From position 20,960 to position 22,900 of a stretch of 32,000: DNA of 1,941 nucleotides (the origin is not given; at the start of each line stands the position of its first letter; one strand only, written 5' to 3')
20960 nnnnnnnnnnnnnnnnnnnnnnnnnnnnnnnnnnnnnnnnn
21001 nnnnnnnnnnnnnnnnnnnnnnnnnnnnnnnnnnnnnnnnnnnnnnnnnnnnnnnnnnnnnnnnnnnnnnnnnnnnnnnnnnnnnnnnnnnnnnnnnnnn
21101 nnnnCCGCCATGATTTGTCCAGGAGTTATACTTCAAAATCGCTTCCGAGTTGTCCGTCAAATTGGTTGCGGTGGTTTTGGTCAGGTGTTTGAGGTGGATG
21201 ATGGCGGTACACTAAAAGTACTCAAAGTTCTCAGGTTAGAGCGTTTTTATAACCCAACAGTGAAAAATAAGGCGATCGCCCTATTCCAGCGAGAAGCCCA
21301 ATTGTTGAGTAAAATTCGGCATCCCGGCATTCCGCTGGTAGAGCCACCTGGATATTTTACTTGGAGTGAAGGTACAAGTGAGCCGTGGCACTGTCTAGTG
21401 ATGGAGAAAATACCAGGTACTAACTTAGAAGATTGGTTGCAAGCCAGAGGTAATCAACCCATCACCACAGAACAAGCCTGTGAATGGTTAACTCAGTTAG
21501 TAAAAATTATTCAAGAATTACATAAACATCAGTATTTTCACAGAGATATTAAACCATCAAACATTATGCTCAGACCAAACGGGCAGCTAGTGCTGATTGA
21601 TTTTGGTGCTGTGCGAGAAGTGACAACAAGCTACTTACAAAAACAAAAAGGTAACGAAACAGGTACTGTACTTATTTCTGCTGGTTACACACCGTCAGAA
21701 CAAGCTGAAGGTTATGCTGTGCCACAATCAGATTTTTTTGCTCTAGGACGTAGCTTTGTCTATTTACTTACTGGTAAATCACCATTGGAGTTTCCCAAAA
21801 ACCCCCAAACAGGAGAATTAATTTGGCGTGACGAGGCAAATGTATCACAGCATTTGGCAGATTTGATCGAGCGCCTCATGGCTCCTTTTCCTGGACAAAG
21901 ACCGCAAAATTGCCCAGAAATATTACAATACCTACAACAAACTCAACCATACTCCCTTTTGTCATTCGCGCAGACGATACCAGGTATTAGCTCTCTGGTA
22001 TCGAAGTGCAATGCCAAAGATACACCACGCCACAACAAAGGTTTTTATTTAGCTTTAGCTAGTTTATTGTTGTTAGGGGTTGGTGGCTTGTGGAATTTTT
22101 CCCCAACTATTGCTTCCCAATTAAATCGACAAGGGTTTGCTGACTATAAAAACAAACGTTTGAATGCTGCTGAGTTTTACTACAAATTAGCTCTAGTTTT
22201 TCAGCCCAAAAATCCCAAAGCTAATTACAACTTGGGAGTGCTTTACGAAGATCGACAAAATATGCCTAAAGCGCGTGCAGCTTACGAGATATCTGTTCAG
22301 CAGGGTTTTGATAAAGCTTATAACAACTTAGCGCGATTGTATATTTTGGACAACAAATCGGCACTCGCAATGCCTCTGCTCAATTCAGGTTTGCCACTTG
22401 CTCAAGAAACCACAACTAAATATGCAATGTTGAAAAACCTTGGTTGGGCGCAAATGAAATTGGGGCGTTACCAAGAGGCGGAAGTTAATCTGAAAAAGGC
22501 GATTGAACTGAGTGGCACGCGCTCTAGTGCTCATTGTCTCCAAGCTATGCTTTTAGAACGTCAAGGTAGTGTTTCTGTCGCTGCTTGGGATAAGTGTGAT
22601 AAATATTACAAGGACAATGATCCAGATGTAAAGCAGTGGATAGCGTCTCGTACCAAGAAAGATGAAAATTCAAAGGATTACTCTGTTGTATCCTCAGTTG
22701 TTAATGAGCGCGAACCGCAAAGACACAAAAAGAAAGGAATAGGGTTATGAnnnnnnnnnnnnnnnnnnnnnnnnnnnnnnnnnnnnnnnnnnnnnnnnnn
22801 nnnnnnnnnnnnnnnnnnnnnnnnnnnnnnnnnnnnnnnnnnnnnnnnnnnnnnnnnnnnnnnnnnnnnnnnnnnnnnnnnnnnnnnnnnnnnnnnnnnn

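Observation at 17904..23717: Candidate undescribed STAND-centred module: sensor-less HTH/NB-ARC ATPase + coupled membrane Ser/Thr kinase-TPR + periplasmic TPR protein, divergent from a leaderless chymotrypsin-fold protease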

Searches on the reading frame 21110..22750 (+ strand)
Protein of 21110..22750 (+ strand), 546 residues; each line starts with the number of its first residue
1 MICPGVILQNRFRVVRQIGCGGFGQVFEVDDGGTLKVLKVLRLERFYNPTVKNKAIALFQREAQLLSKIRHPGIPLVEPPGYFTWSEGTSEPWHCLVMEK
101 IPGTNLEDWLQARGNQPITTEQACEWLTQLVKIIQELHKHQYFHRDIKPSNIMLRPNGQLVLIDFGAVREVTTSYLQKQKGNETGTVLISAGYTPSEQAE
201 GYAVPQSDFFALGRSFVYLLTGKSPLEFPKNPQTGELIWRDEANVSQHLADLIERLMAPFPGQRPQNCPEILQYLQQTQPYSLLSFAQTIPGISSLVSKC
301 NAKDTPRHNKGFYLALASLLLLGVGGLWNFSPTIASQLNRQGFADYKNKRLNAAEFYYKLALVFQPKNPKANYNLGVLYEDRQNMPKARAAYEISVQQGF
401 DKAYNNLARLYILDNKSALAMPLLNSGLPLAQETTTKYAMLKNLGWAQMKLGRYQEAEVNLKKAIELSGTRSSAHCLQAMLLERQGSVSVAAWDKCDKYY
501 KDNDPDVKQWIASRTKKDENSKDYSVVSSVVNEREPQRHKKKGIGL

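Call 5: search_protein_families(library=pfam, proteins=[window:21110-22750:+], max_evalue=0.01)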
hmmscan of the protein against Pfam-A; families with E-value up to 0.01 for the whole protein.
window:21110-22750:+ (546 aa): 19 families
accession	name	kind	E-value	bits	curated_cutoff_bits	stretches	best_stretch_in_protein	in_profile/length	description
PF00069.31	Pkinase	-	2.2e-30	106.4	31.7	1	13-273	2-259/263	Protein kinase domain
PF07714.23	PK_Tyr_Ser-Thr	-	3.6e-18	66.2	23.1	1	14-266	3-250/258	Protein tyrosine and serine/threonine kinase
PF00515.34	TPR_1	-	9.8e-12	44.6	27.8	1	441-467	4-30/34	Tetratricopeptide repeat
PF07719.23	TPR_2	-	1.9e-11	43.6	27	1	441-468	4-31/34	Tetratricopeptide repeat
PF13432.12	TPR_16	-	1.2e-10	42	32.7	2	444-506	3-63/65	Tetratricopeptide repeat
PF03109.22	ABC1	-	2e-09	37.4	22.9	1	95-174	144-220/244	ABC1 atypical kinase-like domain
PF13431.12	TPR_17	-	4.1e-09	36.4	24.4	1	357-389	1-33/34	Tetratricopeptide repeat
PF13181.12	TPR_8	-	8.1e-09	35.4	25.7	1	443-468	6-31/34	Tetratricopeptide repeat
PF06293.20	Kdo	-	4e-08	33.4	21.3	1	59-169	58-170/207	Lipopolysaccharide kinase (Kdo/WaaP) family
PF14531.12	Kinase-like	-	1.3e-07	31.6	25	1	126-258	149-283/289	Kinase-like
PF14559.12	TPR_19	-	3.9e-06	27.5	25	0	348-392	4-48/68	Tetratricopeptide repeat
PF01636.29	APH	-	5.4e-06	26.8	23.2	1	121-166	152-195/239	Phosphotransferase enzyme family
PF13414.12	TPR_11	-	5.4e-06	26.4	26.8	1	346-380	5-39/42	TPR repeat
PF13371.12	TPR_9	-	0.0001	22.7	35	0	349-393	9-53/73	Tetratricopeptide repeat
PF13424.12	TPR_12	-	0.00024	21.7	30.1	0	371-432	5-76/77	Tetratricopeptide repeat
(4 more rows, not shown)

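Call 6: search_protein_families(library=ncbifam, proteins=[window:21110-22750:+], max_evalue=0.01)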
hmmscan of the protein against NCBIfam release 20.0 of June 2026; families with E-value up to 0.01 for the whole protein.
window:21110-22750:+ (546 aa): 25 families
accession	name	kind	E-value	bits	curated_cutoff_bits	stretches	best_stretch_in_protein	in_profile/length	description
NF033483.0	PknB_PASTA_kin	equivalog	2.2e-34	119.4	450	1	5-226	2-208/563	Stk1 family PASTA domain-containing Ser/Thr kinase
NF038150.1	lanthi_synth_IV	equivalog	9.1e-28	97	650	1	6-281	185-459/851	class IV lanthionine synthetase LanL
NF047741.1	antiphage_MADS6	equivalog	1.3e-27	96.6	460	2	38-278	221-460/612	methylation-associated defense system protein kinase MAD6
NF052427.1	StpK7MSMEG_1200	equivalog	7.8e-17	61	900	1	12-227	9-210/601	serine/threonine protein kinase StpK7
NF033442.0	BREX_PglW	equivalog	1.6e-15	56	990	1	4-165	506-657/1391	BREX system serine/threonine kinase PglW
NF038151.1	lanthi_synth_III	equivalog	5.3e-15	54.9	575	1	52-226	263-429/833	class III lanthionine synthetase LanKC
TIGR03903.1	TOMM_kin_cyc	equivalog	1.4e-14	53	705.75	1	37-224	7-187/1267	TOMM system kinase/cyclase fusion protein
NF053615.1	SerThrKinAfsKStmc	equivalog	4.6e-10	38.8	1300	1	96-266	89-256/809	protein serine/threonine kinase AfsK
TIGR03724.2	arch_bud32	equivalog_domain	8.4e-09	35.2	125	1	60-166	41-129/193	KEOPS complex kinase/ATPase Bud32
NF002475.0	PRK01723.1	equivalog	3.2e-08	32.9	142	1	61-170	90-192/241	3-deoxy-D-manno-octulosonic acid kinase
NF009651.0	PRK13184.1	equivalog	3.8e-08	31.8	839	1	10-171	2-163/932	serine/threonine-protein kinase PknD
NF043056.1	T4SS_LegK1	equivalog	8.4e-08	31.2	550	1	18-220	79-284/516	Dot/Icm T4SS effector kinase LegK1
NF058632.1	SerThrKinPrkT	equivalog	1e-07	31.3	280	1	9-167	20-164/322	serine/threonine protein kinase PrkT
TIGR02917.1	PEP_TPR_lipo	equivalog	1.2e-07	30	312.2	1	346-484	612-749/899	XrtA/PEP-CTERM system TPR-repeat protein PrsT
TIGR02521.1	type_IV_pilW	equivalog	2.1e-07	30.7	154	1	346-506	42-202/234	type IV pilus biogenesis/stability protein PilW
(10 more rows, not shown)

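Call 7: search_protein_families(library=padloc, proteins=[window:21110-22750:+], max_evalue=0.01)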
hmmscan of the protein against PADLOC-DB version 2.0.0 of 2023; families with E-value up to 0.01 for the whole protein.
window:21110-22750:+ (546 aa): 35 families (the best 25 are shown)
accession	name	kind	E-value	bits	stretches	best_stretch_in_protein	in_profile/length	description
PDLC04051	PD-T4-6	-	4.2e-105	350.4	1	6-282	28-298/476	-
PDLC04044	PD-T4-6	-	5.8e-97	323.1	1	4-283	26-297/372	-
PDLC04045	PD-T4-6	-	2.9e-54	182.4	1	6-286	29-306/350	-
PDLC04062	PD-T4-6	-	1.1e-45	154.5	1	6-280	28-295/450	-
PDLC04138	mad6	-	6.9e-42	142.2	1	7-278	48-313/659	mads_6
PDLC04042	PD-T4-6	-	5.5e-41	139.1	1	7-279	6-273/292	-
PDLC04047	PD-T4-6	-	8.5e-34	115.1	1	7-277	7-271/327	-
PDLC04053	PD-T4-6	-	2.5e-33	113.8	1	10-277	9-270/311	-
PDLC04054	PD-T4-6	-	5.1e-33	112.9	1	4-275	5-270/347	-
PDLC04048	PD-T4-6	-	3.8e-29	100.2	1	1-226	1-212/354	-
PDLC04061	PD-T4-6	-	1.7e-28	98.4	1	6-227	12-224/510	-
PDLC03920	MkoA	-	1.8e-28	97.4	1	8-279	7-278/1112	-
PDLC04057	PD-T4-6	-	5.9e-28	96.1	1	5-278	3-270/443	-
PDLC04055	PD-T4-6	-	1.3e-27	94.7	1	11-279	71-336/496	-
PDLC04060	PD-T4-6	-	4e-27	93.3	1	5-226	3-209/486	-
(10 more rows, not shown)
